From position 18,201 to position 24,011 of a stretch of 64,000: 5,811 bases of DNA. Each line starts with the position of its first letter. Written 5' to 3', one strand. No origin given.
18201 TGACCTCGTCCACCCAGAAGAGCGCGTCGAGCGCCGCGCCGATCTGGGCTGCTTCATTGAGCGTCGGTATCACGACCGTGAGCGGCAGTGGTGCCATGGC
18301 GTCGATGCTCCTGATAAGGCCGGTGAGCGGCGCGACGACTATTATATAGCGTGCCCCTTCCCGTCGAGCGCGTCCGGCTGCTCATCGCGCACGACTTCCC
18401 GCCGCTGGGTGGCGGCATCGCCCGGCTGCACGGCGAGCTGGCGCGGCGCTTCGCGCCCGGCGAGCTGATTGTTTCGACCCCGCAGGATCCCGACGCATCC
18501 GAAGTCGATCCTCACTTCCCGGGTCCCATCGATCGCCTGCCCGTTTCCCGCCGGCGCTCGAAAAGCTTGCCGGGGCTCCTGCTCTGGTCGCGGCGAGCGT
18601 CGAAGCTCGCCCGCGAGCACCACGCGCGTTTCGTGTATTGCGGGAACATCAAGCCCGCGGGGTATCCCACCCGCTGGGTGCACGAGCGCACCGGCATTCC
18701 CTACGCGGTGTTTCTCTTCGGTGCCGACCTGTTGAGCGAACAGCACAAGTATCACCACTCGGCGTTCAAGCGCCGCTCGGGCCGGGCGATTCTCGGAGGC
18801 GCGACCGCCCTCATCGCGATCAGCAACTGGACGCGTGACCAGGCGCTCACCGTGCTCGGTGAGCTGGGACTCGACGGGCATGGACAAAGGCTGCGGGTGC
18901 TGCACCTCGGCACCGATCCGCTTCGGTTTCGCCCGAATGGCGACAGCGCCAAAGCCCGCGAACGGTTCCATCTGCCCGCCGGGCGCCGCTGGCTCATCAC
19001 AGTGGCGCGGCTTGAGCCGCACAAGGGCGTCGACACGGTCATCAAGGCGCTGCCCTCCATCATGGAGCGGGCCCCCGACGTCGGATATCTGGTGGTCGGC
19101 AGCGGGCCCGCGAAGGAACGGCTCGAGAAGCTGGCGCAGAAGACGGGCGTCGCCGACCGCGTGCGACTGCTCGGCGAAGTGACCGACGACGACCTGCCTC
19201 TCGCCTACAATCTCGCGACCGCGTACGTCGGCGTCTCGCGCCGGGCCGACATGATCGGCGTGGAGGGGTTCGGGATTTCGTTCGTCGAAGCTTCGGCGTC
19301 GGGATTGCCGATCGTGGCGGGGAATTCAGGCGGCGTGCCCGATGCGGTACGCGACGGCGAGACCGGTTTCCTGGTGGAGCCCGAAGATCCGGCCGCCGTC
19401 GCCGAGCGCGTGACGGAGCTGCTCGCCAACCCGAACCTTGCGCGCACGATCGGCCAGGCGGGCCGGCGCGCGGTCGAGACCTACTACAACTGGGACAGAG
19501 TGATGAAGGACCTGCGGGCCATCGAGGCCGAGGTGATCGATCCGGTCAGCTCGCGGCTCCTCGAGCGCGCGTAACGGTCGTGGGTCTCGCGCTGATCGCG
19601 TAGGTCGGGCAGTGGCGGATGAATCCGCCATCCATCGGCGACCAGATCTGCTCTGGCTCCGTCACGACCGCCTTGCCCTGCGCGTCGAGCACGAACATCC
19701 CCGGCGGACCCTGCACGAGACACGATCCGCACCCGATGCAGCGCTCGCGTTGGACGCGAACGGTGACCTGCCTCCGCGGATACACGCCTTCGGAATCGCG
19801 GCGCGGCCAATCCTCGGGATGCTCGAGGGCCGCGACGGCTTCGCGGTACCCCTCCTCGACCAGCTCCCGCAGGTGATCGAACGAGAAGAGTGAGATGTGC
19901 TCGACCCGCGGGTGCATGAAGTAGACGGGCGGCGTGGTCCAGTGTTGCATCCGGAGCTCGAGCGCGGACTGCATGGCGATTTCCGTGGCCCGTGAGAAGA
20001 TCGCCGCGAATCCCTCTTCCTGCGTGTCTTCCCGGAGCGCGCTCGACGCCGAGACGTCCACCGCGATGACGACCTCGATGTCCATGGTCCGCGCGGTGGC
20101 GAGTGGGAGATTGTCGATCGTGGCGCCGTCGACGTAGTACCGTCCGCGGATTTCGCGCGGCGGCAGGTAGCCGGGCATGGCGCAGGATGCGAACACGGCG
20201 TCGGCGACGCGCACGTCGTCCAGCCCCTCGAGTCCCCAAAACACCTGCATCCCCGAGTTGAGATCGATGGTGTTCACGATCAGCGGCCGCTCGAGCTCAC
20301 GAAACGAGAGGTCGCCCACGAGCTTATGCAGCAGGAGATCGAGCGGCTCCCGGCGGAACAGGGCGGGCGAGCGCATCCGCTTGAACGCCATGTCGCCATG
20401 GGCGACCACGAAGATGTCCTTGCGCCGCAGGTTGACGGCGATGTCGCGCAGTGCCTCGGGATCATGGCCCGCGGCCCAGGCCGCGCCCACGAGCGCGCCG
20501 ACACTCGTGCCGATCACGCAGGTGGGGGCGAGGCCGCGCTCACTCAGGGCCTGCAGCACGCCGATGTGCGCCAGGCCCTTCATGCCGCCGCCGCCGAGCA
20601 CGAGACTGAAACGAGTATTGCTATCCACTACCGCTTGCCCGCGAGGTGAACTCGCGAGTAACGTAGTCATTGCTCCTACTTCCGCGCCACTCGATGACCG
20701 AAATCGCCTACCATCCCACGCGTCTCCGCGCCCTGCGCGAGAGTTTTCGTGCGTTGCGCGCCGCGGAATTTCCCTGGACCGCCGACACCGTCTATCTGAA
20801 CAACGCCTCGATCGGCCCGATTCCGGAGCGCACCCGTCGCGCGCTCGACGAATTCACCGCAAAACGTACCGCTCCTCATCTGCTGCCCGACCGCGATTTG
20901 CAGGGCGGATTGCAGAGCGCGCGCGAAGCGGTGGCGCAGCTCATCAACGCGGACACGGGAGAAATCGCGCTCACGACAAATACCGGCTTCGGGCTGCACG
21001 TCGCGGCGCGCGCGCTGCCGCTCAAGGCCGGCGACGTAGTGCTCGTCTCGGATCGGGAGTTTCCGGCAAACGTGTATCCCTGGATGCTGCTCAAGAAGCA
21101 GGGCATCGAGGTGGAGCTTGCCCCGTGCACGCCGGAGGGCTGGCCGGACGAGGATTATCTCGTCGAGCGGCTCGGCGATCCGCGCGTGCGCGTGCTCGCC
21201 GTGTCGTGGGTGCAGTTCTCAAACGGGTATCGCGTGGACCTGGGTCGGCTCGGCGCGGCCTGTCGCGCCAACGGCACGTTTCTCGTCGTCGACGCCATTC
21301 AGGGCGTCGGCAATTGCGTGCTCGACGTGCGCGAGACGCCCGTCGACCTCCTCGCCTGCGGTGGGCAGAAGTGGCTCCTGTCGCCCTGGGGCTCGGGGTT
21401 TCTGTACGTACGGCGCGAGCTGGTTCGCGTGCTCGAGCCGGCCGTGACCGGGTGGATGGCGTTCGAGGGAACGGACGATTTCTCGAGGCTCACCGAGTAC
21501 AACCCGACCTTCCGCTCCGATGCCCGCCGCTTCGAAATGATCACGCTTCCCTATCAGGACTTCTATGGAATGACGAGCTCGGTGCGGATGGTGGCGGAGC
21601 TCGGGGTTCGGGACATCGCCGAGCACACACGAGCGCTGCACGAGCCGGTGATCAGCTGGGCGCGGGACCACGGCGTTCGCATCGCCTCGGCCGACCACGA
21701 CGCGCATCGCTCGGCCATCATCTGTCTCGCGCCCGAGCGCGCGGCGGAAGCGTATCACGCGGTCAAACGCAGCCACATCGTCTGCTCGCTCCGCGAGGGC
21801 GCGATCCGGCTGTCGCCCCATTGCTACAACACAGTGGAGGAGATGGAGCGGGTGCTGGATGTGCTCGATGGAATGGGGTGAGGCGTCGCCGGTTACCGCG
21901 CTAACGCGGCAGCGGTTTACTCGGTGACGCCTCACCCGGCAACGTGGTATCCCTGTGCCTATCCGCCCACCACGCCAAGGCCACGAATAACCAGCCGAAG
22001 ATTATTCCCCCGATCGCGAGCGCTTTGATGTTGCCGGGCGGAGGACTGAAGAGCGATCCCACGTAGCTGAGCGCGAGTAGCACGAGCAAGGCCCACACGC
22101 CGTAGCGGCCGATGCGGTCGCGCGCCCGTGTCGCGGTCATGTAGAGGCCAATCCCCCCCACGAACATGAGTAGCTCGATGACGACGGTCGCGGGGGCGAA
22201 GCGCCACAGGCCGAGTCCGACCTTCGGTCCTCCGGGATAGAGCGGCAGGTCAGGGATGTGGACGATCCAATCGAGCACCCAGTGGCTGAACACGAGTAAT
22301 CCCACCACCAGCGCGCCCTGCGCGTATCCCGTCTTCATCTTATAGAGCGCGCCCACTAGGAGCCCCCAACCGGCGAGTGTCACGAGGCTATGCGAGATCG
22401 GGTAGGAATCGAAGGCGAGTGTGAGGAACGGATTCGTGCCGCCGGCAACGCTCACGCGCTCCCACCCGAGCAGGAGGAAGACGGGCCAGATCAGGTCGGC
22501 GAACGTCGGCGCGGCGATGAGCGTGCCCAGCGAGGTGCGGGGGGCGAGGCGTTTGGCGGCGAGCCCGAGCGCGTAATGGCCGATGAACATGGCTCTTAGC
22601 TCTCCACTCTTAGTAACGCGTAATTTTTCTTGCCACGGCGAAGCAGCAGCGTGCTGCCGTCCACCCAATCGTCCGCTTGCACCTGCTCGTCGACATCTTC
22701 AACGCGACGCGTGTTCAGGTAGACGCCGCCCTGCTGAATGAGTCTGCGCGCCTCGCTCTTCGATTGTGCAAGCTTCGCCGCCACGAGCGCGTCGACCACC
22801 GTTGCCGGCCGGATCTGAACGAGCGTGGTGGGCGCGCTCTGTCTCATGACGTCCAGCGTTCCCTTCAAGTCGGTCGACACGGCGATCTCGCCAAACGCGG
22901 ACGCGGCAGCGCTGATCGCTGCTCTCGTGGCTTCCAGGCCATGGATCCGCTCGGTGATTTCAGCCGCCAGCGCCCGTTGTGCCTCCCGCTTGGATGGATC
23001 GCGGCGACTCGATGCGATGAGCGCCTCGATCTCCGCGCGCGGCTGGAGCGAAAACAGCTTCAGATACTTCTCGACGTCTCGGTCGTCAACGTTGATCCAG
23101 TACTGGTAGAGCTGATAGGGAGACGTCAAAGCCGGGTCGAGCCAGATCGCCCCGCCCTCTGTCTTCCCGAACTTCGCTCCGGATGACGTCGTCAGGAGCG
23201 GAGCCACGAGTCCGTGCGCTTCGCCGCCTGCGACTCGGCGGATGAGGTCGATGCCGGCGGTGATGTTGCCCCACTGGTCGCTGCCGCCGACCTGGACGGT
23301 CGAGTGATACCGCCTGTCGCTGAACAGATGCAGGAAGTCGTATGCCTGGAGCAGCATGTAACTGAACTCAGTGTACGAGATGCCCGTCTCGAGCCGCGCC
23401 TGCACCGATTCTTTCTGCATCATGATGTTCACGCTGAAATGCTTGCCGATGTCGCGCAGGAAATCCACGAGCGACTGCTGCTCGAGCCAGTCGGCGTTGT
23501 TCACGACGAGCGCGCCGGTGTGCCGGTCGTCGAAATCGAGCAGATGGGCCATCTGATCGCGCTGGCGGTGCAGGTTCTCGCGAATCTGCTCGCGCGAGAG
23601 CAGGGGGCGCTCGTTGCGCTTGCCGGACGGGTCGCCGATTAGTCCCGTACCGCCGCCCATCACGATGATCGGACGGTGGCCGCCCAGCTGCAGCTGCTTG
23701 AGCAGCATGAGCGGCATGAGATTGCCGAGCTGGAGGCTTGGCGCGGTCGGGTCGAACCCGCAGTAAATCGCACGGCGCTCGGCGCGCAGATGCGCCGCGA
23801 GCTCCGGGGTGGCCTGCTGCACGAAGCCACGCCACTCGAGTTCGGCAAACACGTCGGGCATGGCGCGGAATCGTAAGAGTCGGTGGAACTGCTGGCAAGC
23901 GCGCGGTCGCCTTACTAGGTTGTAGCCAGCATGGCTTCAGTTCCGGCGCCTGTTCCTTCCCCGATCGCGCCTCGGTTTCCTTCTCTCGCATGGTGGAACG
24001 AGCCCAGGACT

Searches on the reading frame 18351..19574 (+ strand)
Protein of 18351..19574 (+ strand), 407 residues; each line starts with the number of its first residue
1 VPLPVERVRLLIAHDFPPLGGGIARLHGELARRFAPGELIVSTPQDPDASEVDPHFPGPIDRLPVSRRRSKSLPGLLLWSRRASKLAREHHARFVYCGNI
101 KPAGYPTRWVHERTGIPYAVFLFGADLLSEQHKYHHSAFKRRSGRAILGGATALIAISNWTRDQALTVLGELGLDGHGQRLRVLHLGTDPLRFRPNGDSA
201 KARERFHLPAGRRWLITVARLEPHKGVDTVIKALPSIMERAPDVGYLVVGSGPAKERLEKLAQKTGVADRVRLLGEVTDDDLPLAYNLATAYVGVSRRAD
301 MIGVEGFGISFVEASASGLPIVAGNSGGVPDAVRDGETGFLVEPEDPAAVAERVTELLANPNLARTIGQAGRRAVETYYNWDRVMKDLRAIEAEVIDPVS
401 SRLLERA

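Call 13: search_protein_families(library=pfam, proteins=[window:18351-19574:+], max_evalue=0.001)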
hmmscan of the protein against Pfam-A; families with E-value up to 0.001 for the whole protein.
window:18351-19574:+ (407 aa): 6 families
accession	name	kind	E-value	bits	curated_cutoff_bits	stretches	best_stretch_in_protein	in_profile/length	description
PF00534.26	Glycos_transf_1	-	4.6e-43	147.2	26.4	1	201-373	4-171/172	Glycosyl transferases group 1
PF13692.12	Glyco_trans_1_4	-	6.1e-33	114.5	27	1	213-360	2-142/142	Glycosyl transferases group 1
PF13524.12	Glyco_trans_1_2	-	6.4e-11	42.8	25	1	239-388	10-142/144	Glycosyl transferase-like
PF13579.12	Glyco_trans_4_4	-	2.8e-08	34.7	29.7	1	24-169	8-145/158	Glycosyl transferase 4-like domain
PF20706.3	GT4-conflict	-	4.6e-08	32.9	26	1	188-388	172-385/385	Family 4 Glycosyltransferase in conflict systems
PF13439.12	Glyco_transf_4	-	7.3e-07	29.8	28.5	1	21-189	2-167/170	Glycosyltransferase Family 4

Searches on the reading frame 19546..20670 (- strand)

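Call 13: search_protein_families(library=pfam, proteins=[window:19546-20670:-], max_evalue=0.001)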
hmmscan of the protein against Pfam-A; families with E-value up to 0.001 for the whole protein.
window:19546-20670:- (374 aa): 2 families
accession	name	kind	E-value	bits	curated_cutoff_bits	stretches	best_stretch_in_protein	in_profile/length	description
PF01734.28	Patatin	-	5.1e-38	131.6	27.7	1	23-193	1-190/191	Patatin-like phospholipase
PF13459.11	Fer4_15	-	0.00015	22.8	22.4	1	304-338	1-34/66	4Fe-4S single cluster domain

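Call 37: search_protein_families(library=ncbifam, proteins=[window:19546-20670:-], max_evalue=0.00001)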
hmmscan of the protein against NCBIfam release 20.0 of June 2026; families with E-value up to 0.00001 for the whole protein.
window:19546-20670:- (374 aa): 3 families
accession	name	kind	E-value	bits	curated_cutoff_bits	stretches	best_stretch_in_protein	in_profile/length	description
NF007623.0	PRK10279.1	equivalog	1.7e-26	93.1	272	1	20-214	5-188/301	patatin-like phospholipase RssA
NF041079.1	CBASS_lipase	equivalog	5.2e-16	58.8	200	1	23-193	4-184/317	CBASS cGAMP-activated phospholipase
NF043045.1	T4SS_VpdC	equivalog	2.7e-08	32.3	1000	1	22-82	307-367/880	Dot/Icm T4SS effector VpdC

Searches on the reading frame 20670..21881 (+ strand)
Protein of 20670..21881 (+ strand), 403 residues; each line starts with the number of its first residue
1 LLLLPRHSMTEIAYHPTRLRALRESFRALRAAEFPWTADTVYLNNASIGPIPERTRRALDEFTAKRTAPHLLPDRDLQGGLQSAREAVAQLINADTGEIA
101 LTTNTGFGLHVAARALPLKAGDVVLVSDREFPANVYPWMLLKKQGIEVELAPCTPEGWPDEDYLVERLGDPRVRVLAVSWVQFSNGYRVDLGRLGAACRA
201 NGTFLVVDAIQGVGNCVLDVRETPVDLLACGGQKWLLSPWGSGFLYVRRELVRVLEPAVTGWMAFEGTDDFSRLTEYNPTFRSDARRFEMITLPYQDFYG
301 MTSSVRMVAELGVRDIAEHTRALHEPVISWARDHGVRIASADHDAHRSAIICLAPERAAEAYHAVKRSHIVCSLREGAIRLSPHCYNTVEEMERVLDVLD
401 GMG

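Call 13: search_protein_families(library=pfam, proteins=[window:20670-21881:+], max_evalue=0.001)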
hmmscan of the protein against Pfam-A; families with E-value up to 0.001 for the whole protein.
window:20670-21881:+ (403 aa): 2 families
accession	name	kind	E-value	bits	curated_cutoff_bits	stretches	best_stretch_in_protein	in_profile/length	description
PF00266.25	Aminotran_5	-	1.6e-41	142.9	21.5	1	42-358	2-319/371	Aminotransferase class-V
PF22580.2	KYNU_C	-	7.2e-05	23.1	27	1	320-399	9-90/90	Kynureninase C-terminal domain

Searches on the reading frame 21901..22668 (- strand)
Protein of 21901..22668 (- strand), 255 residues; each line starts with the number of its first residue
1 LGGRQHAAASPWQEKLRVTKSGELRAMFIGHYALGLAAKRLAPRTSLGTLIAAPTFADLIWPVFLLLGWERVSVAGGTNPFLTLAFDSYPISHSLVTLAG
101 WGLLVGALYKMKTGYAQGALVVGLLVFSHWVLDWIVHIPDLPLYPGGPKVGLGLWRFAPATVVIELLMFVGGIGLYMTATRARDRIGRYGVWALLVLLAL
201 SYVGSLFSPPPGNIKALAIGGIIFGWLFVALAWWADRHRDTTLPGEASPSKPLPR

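Call 13: search_protein_families(library=pfam, proteins=[window:21901-22668:-], max_evalue=0.001)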
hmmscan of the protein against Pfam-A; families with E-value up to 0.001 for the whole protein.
window:21901-22668:- (255 aa): 1 family
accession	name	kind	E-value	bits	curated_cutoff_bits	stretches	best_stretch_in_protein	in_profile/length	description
PF04307.19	YdjM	-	2.1e-06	27.8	29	1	91-204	64-168/176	YdjM inner membrane protein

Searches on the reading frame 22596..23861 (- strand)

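Call 13: search_protein_families(library=pfam, proteins=[window:22596-23861:-], max_evalue=0.001)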
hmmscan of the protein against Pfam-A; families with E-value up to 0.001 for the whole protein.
window:22596-23861:- (421 aa): 4 families
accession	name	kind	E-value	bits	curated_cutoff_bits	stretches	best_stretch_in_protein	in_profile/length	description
PF00579.31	tRNA-synt_1b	-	1.5e-80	271.1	21.1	1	29-323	5-291/292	tRNA synthetases class I (W and Y)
PF22421.1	SYY_C-terminal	-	1.1e-20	73.7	27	1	341-417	7-83/83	Tyrosine--tRNA ligase SYY-like C-terminal domain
PF01479.30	S4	-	1.6e-10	41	22.8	1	358-400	6-48/48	S4 domain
PF16714.10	TyrRSs_C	-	2.3e-06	27.8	30.6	1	344-392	14-60/120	Tyrosyl-tRNA synthetase C-terminal domain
